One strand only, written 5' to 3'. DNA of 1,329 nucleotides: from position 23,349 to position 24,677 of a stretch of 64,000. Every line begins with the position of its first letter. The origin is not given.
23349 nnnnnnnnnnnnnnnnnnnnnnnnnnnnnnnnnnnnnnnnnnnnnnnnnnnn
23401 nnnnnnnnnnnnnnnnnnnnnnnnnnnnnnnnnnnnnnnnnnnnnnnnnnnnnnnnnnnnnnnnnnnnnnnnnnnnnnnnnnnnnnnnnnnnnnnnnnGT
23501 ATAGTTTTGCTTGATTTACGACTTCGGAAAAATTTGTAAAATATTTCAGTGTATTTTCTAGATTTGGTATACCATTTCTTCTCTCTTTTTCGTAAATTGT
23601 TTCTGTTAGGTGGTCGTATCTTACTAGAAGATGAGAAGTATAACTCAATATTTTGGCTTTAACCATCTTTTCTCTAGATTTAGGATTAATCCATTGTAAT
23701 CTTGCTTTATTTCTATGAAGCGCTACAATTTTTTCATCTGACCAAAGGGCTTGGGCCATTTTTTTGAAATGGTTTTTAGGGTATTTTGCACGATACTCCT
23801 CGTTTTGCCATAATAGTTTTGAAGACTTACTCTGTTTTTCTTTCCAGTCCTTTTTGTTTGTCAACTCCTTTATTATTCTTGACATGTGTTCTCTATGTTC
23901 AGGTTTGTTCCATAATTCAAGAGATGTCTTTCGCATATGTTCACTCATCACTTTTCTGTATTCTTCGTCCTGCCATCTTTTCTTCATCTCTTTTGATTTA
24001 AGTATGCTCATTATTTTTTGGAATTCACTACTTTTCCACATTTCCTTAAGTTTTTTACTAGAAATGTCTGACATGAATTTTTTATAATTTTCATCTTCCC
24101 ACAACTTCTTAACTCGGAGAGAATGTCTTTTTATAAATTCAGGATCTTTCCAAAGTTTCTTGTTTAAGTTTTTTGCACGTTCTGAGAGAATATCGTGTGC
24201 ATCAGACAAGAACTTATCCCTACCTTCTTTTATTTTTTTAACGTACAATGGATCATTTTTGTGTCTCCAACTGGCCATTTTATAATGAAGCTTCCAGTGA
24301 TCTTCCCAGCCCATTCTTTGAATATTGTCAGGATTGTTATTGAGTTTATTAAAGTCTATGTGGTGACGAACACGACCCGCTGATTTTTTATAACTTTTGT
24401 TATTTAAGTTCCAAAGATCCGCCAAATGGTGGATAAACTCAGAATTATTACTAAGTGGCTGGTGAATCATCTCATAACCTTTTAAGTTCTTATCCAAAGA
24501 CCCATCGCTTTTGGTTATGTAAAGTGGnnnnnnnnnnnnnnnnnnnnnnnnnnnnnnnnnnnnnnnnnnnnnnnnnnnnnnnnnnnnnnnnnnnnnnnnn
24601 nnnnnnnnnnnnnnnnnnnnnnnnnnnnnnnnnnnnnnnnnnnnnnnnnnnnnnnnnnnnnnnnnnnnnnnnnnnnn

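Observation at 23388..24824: Large GyrA intein with an HNH nuclease and NUMOD-like tandem helical repeats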

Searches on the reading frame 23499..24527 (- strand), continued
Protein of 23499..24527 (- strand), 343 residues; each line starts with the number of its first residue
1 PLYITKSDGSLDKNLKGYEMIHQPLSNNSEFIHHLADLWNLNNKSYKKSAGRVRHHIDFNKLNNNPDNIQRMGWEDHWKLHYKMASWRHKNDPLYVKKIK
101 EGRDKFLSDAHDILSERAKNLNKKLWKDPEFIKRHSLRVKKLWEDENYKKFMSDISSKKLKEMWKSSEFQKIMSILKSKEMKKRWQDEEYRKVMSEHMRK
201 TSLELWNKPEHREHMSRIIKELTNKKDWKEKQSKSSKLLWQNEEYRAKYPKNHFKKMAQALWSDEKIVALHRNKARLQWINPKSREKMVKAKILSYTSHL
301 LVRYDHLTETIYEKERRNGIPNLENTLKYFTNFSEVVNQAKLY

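Call 65: search_protein_families(library=pfam, proteins=[P0281, P0287, P0288, P0271, P0314, P0336, P0340, P0354, P0358], max_evalue=0.01)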
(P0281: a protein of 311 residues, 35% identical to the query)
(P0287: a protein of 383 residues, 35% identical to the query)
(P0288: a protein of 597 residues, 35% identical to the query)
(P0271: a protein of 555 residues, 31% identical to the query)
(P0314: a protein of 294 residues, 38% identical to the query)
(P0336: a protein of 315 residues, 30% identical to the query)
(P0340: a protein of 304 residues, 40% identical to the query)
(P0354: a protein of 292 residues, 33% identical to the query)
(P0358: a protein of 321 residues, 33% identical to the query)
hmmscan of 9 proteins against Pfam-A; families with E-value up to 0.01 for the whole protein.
P0281 (311 aa): 0 families

P0287 (383 aa): 5 families
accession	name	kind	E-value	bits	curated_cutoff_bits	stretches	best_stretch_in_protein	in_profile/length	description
PF17898.6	GerD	-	2.4e-07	31.2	29.5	1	116-219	11-111/114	Spore germination GerD central core domain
PF01844.29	HNH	-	0.00011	22.7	21.4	1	281-321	1-46/47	HNH endonuclease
PF13392.12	HNH_3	-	0.00023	21.2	24.8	1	291-315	19-43/46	HNH endonuclease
PF10346.14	Con-6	-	0.00039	20.7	25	0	213-227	4-18/34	Conidiation protein 6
PF02979.21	NHase_alpha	-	0.0031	17.4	27.2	0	126-178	42-90/184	Nitrile hydratase, alpha chain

P0288 (597 aa): 1 family
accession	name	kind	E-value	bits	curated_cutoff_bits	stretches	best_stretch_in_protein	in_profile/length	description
PF17898.6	GerD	-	1.3e-05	25.5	29.5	0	223-348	8-112/114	Spore germination GerD central core domain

P0271 (555 aa): 3 families
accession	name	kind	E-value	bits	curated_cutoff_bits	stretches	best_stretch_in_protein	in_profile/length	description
PF00986.26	DNA_gyraseB_C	-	1.4e-29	102.5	29.8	1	484-544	3-63/63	DNA gyrase B subunit, carboxyl terminus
PF14890.11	Intein_splicing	-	1e-15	58.3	35.8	1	166-353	95-155/155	Intein splicing domain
PF01751.28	Toprim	-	9e-14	51.9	23.1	1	356-450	15-92/96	Toprim domain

P0314 (294 aa): 3 families
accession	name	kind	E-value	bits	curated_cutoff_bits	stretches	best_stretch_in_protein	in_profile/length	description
PF17830.6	STI1-HOP_DP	-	1.1e-07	32.1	29.1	2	90-135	6-54/55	STI1/HOP, DP domain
PF17898.6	GerD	-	1.6e-06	28.5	29.5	1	113-173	16-84/114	Spore germination GerD central core domain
PF06757.18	Ins_allergen_rp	-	4.1e-05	24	23.2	0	123-145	28-50/174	Insect allergen related repeat, nitrile-specifier detoxification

P0336 (315 aa): 3 families
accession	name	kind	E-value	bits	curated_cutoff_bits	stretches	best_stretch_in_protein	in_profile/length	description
PF17898.6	GerD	-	3.7e-08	33.8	29.5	0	90-146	56-113/114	Spore germination GerD central core domain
PF17830.6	STI1-HOP_DP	-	8.6e-08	32.4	29.1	1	104-143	13-54/55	STI1/HOP, DP domain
PF02526.19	GBP_repeat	-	0.00053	20.1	25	0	43-61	11-29/38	Glycophorin-binding protein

P0340 (304 aa): 0 families

P0354 (292 aa): 4 families
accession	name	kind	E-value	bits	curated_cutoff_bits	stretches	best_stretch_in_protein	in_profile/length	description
PF03852.21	Vsr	-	1.8e-07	31.3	27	1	167-228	11-69/74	DNA mismatch endonuclease Vsr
PF04480.18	DUF559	-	2.6e-06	27.7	20.6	1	190-281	31-106/109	Protein of unknown function (DUF559)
PF18741.7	MTES_1575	-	0.00033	21.1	38.2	1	180-282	2-95/96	REase_MTES_1575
PF08373.16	RAP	-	0.0082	16.6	24.2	0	219-281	1-51/58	RAP domain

P0358 (321 aa): 2 families
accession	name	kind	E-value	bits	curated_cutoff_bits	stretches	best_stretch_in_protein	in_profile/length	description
PF13392.12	HNH_3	-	0.00022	21.2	24.8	1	52-72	19-39/46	HNH endonuclease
PF17830.6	STI1-HOP_DP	-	0.0052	17.1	29.1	0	214-244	19-51/55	STI1/HOP, DP domain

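Call 79: search_protein_families(library=ncbifam, proteins=[P0262, P0261, P0354, P0265, P0287, P0273, P0263, P0336], max_evalue=0.01)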
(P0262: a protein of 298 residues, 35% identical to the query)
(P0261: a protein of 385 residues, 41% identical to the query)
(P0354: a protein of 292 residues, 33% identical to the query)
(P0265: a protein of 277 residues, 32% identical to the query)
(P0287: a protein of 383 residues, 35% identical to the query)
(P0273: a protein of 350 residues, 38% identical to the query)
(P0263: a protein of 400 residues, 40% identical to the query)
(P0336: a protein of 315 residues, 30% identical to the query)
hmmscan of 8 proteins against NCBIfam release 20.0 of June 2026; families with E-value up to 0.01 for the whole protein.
P0262 (298 aa): 2 families
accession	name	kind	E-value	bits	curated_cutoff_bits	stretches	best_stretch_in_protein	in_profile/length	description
TIGR03898.1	lanti_MRSA_kill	subfamily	0.0035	17.3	23.5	0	159-175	5-21/44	mersacidin/lichenicidin family type 2 lantibiotic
NF040801.1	spore_GerD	equivalog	0.005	16.4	100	0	39-134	77-172/174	spore germination lipoprotein GerD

P0261 (385 aa): 5 families
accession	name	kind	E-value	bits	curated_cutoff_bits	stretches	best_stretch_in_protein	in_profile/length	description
NF040801.1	spore_GerD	equivalog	1.1e-10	41.4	100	1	182-263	82-168/174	spore germination lipoprotein GerD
TIGR03898.1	lanti_MRSA_kill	subfamily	1.1e-09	38.1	23.5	0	91-103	6-18/44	mersacidin/lichenicidin family type 2 lantibiotic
TIGR04539.1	tRNA_cyclodipep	subfamily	0.00013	21.6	45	0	145-209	83-149/220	tRNA-dependent cyclodipeptide synthase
TIGR01323.1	nitrile_alph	equivalog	0.001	18.7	249.85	0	179-205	40-66/189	nitrile hydratase subunit alpha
TIGR03795.1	RNP_Burkhold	subfamily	0.0069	16.7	41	0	249-309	23-76/114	BMA_0021/BMA_0022 family TOMM bacteriocin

P0354 (292 aa): 1 family
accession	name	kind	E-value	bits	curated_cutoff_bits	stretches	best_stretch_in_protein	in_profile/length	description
TIGR00632.1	vsr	subfamily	6.7e-10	39.3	97.85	1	166-268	11-119/119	DNA mismatch endonuclease Vsr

P0265 (277 aa): 2 families
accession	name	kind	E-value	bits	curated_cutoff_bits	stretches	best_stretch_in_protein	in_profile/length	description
NF040563.1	guided_IscB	equivalog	4.9e-06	25.9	175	1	191-247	178-238/314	RNA-guided endonuclease IscB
NF041791.1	anti-phage_ZorE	equivalog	0.00088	18.2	600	1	188-245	189-251/358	type II Zorya anti-phage system protein ZorE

P0287 (383 aa): 6 families
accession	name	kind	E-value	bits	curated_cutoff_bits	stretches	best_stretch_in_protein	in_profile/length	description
NF040563.1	guided_IscB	equivalog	1.5e-08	34.1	175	1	273-330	186-246/314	RNA-guided endonuclease IscB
NF040801.1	spore_GerD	equivalog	3.5e-06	26.7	100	1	124-220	78-171/174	spore germination lipoprotein GerD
TIGR03898.1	lanti_MRSA_kill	subfamily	0.00089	19.2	23.5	0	188-208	6-27/44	mersacidin/lichenicidin family type 2 lantibiotic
NF038221.1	IcmJ_DotN_IVB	equivalog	0.0033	17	100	1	275-319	38-84/205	type IVB secretion system protein IcmJDotN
TIGR01323.1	nitrile_alph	equivalog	0.0036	16.8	249.85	0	128-179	44-91/189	nitrile hydratase subunit alpha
NF041791.1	anti-phage_ZorE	equivalog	0.0052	15.7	600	1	280-318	207-249/358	type II Zorya anti-phage system protein ZorE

P0273 (350 aa): 0 families

P0263 (400 aa): 2 families
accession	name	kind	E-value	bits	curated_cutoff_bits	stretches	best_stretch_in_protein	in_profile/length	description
NF040801.1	spore_GerD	equivalog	5.2e-07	29.3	100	1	184-243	83-142/174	spore germination lipoprotein GerD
TIGR03898.1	lanti_MRSA_kill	subfamily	1.1e-06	28.4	23.5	0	49-66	6-23/44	mersacidin/lichenicidin family type 2 lantibiotic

P0336 (315 aa): 2 families
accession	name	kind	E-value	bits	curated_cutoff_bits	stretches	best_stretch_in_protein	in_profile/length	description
NF040801.1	spore_GerD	equivalog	8.6e-07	28.6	100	0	59-146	105-172/174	spore germination lipoprotein GerD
TIGR03898.1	lanti_MRSA_kill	subfamily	9.6e-06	25.5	23.5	0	107-118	4-15/44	mersacidin/lichenicidin family type 2 lantibiotic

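Call 87: find_encoding_contigs(protein=P0261, flank=4000, max_places=2)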
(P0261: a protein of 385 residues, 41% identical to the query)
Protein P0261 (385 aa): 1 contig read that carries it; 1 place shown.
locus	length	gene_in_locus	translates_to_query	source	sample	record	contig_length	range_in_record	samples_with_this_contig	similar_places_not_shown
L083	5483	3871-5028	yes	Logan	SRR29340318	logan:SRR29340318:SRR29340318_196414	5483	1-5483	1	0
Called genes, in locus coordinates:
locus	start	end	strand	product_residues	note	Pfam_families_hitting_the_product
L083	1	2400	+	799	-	?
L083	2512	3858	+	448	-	-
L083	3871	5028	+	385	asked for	PF06757:Ins_allergen_rp (faint), PF17830:STI1-HOP_DP (faint), PF17898:GerD (faint), PF05367:Phage_endo_I (faint)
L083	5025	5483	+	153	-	?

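Call 88: find_encoding_contigs(protein=P0262, flank=4000, max_places=2)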
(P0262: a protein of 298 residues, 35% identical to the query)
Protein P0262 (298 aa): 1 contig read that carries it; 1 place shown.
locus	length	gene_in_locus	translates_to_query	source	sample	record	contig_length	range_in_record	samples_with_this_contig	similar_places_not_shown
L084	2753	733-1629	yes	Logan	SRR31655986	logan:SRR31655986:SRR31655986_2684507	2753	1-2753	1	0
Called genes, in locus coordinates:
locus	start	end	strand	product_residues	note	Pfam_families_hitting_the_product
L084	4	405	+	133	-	-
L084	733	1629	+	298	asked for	-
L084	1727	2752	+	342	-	?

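Call 89: find_encoding_contigs(protein=P0354, flank=4000, max_places=2)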
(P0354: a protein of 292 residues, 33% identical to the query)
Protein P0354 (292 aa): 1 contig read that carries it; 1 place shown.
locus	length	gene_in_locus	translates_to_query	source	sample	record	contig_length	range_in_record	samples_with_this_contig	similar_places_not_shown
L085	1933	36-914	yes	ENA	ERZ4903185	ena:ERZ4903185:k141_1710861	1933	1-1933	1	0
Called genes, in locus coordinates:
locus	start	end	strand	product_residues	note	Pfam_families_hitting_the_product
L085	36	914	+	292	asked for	PF04480:DUF559 (faint), PF03852:Vsr (weak)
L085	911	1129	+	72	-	-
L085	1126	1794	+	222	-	-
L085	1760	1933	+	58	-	?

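Call 91: search_protein_families(library=pfam, proteins=[P0268, P0272, P0276, P0363, P0368, P0371, P0280, P0321, P0358, P0374], max_evalue=0.001)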
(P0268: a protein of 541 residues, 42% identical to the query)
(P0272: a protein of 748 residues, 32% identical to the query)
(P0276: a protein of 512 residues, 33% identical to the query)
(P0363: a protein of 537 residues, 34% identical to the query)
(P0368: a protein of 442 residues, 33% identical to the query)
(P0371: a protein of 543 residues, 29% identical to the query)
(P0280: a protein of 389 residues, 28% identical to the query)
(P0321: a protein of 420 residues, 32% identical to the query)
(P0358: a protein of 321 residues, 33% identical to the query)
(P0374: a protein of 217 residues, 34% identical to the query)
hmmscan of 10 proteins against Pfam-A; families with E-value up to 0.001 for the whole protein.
P0268 (541 aa): 1 family
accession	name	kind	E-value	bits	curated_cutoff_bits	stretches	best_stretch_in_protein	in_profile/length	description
PF17898.6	GerD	-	5.6e-06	26.8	29.5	0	324-386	19-81/114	Spore germination GerD central core domain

P0272 (748 aa): 4 families
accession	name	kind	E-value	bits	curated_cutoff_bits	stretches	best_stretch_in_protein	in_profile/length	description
PF25680.1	Mom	-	1.2e-18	68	27.1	1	577-719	3-155/202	Mom protein family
PF17898.6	GerD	-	7.5e-12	45.7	29.5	0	313-387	42-108/114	Spore germination GerD central core domain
PF18741.7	MTES_1575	-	1e-05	25.9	38.2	1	464-558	3-92/96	REase_MTES_1575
PF00583.31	Acetyltransf_1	-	1.9e-05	25.3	20.7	0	595-659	27-83/116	Acetyltransferase (GNAT) family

P0276 (512 aa): 2 families
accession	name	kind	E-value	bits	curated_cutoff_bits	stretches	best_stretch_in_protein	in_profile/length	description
PF17898.6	GerD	-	1.1e-08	35.4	29.5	0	297-355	50-113/114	Spore germination GerD central core domain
PF17830.6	STI1-HOP_DP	-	3.6e-06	27.2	29.1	0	286-333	1-52/55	STI1/HOP, DP domain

P0363 (537 aa): 1 family
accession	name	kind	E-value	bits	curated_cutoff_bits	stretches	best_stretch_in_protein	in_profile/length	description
PF17898.6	GerD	-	0.00028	21.2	29.5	0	317-416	20-102/114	Spore germination GerD central core domain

P0368 (442 aa): 1 family
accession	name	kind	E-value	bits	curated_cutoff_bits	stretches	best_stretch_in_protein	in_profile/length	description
PF02979.21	NHase_alpha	-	0.0002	21.3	27.2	0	221-286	35-101/184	Nitrile hydratase, alpha chain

P0371 (543 aa): 0 families

P0280 (389 aa): 1 family
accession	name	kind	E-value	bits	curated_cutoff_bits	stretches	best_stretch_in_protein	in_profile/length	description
PF17898.6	GerD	-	0.00048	20.5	29.5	0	151-212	21-91/114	Spore germination GerD central core domain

P0321 (420 aa): 0 families

P0358 (321 aa): 1 family
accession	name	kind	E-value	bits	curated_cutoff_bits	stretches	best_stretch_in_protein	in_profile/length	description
PF13392.12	HNH_3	-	0.00022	21.2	24.8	1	52-72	19-39/46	HNH endonuclease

P0374 (217 aa): 1 family
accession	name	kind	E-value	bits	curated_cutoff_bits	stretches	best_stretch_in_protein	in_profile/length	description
PF13392.12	HNH_3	-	5.6e-05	23.1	24.8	1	63-83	19-39/46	HNH endonuclease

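Call 92: search_dna_similar(query=window:23499-24527:-, collection=phages, mode=protein, max_evalue=0.00001, max_rows=25)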
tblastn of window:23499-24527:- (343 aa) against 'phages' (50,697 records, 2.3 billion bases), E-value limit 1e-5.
Records with a match: 4; places in all: 4; records where one place covers at least 80% of the query: 0.
Best place of each record, by identity: <60% 4.
By first word of the organism name: Bacillus 2; Aeromonas 2.
By host as written in the record: Bacillus subtilis W-23-S(r); Bacillus licheniformis ATCC 9945a 2; Aeromonas sp. 2.
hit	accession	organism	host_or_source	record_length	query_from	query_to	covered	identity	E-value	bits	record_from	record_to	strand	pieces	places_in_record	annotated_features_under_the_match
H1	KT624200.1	Bacillus phage SP-15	Bacillus subtilis W-23-S(r); Bacillus ...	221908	16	222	60%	30.3%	1e-6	56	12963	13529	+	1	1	hypothetical protein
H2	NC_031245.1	Bacillus phage SP-15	Bacillus subtilis W-23-S(r); Bacillus ...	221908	16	222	60%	30.3%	1e-6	56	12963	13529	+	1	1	hypothetical protein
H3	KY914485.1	Aeromonas phage phiA8-29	Aeromonas sp.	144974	55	232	52%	25.4%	8e-6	54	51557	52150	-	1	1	putative homing endonuclease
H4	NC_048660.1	Aeromonas phage phiA8-29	Aeromonas sp.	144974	55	232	52%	25.4%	8e-6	54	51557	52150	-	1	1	homing endonuclease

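Call 93: get_annotated_region(hit=H4, flank=1500)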
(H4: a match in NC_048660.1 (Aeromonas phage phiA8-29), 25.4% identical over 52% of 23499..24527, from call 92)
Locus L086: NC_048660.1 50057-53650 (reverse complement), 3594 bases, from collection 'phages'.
description: Aeromonas phage phiA8-29, complete genome.
organism: Aeromonas phage phiA8-29 (NCBI taxid 1978922)
taxonomy: Viruses; Duplodnaviria; Heunggongvirae; Uroviricota; Caudoviricetes; Ackermannviridae; Tedavirus; Tedavirus A829
host: Aeromonas sp.; source: fish; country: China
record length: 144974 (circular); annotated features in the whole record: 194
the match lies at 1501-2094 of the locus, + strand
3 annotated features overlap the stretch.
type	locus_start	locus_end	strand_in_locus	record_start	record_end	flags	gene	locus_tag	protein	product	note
CDS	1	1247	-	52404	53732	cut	-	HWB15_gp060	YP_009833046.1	putative topoisomerase II medium subunit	orf_059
CDS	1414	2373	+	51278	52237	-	-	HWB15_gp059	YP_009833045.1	homing endonuclease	orf_058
CDS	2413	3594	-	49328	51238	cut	-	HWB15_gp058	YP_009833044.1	DNA topoisomerase II large subunit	orf_057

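Call 94: get_annotated_region(hit=H2, flank=2500)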
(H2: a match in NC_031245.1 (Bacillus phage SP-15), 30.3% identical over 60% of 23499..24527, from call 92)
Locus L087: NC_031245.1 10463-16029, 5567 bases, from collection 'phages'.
description: Bacillus phage SP-15, complete genome.
organism: Bacillus phage SP-15 (NCBI taxid 1792032)
taxonomy: Viruses; Duplodnaviria; Heunggongvirae; Uroviricota; Caudoviricetes; Thornevirus; Thornevirus SP15
host: Bacillus subtilis W-23-S(r); Bacillus licheniformis ATCC 9945a; source: soil sample; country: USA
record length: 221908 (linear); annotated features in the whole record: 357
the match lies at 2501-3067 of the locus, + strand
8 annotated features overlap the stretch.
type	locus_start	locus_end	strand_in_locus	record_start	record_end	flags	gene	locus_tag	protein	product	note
CDS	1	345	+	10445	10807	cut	-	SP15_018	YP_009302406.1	hypothetical protein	-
CDS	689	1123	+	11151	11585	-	-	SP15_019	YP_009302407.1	hypothetical protein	similar to YP_001918130.1 conserved hypothetical protein [Natranaerobius thermophilus JW/NM-WN-LF]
CDS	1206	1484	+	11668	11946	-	-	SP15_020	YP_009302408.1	hypothetical protein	-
CDS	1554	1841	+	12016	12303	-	-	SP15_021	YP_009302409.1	hypothetical protein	-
CDS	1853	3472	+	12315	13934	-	-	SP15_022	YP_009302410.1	hypothetical protein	similar to YP_002371855.1 hypothetical protein PCC8801_1648 [Cyanothece sp. PCC 8801]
CDS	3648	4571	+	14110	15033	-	-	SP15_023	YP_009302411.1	holliday junction resolvase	similar to ADB28377.1 hypothetical protein [Bacillus phage 250]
CDS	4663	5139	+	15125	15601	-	-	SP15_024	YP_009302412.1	hypothetical protein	-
CDS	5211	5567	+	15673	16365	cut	-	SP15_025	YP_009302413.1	hypothetical protein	-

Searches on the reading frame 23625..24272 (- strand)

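Call 51: search_protein_families(library=pfam, proteins=[window:23625-24272:-], max_evalue=10)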
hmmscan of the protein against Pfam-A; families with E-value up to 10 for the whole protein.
seq(216 aa): 6 families
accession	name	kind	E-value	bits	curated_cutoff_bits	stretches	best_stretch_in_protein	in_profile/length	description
PF17898.6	GerD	-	7e-05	23.2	29.5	2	28-136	16-112/114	Spore germination GerD central core domain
PF06252.17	GemA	-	0.042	15.2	27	1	100-184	1-78/119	Bacteriophage Mu, GemA protein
PF06757.18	Ins_allergen_rp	-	0.081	13.2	23.2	2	50-95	118-167/174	Insect allergen related repeat, nitrile-specifier detoxification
PF15916.11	DUF4743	-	1.8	9.1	25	1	80-115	67-101/118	Domain of unknown function (DUF4743)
PF13186.11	SPASM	-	2.3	9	21.5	0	65-91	29-51/67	Iron-sulfur cluster-binding domain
PF13098.12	Thioredoxin_2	-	2.4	9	27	0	85-106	43-61/104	Thioredoxin-like domain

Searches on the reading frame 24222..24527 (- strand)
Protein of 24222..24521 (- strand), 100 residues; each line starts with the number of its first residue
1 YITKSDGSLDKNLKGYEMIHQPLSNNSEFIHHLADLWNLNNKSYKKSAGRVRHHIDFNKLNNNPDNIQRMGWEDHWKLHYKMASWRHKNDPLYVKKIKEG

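Call 51: search_protein_families(library=pfam, proteins=[window:24222-24521:-], max_evalue=10)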
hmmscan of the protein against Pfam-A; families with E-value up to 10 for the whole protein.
seq(100 aa): 1 family
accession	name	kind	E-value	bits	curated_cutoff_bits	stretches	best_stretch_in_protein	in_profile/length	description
PF13392.12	HNH_3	-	0.016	15.3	24.8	1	53-67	22-36/46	HNH endonuclease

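Call 86: search_solved_structures(query=A3, max_evalue=10, show_alignments=3)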
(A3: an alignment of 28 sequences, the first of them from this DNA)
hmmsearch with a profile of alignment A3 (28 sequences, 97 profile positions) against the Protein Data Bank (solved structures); distinct sequences matched with E-value up to 10: 6.
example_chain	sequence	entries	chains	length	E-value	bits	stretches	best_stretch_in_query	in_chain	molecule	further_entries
2bmo_B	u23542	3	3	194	0.016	18.4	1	17-67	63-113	OXYGENASE-BETA NBDO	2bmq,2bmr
5xbp_C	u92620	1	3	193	0.064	16.5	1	17-67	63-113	3NT oxygenase beta subunit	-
4v61_AN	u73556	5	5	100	0.33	14.2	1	8-56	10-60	Ribosomal Protein S14 | 30S ribosomal protein S14, chloroplastic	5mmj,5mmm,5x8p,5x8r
6eri_BN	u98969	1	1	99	0.54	13.5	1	8-47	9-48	30S ribosomal protein S14, chloroplastic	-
5n7i_A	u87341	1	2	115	2.4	11.4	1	44-92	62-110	MARVEL domain-containing protein 2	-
5n7h_A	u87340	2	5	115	3.3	11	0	44-92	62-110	MARVEL domain-containing protein 2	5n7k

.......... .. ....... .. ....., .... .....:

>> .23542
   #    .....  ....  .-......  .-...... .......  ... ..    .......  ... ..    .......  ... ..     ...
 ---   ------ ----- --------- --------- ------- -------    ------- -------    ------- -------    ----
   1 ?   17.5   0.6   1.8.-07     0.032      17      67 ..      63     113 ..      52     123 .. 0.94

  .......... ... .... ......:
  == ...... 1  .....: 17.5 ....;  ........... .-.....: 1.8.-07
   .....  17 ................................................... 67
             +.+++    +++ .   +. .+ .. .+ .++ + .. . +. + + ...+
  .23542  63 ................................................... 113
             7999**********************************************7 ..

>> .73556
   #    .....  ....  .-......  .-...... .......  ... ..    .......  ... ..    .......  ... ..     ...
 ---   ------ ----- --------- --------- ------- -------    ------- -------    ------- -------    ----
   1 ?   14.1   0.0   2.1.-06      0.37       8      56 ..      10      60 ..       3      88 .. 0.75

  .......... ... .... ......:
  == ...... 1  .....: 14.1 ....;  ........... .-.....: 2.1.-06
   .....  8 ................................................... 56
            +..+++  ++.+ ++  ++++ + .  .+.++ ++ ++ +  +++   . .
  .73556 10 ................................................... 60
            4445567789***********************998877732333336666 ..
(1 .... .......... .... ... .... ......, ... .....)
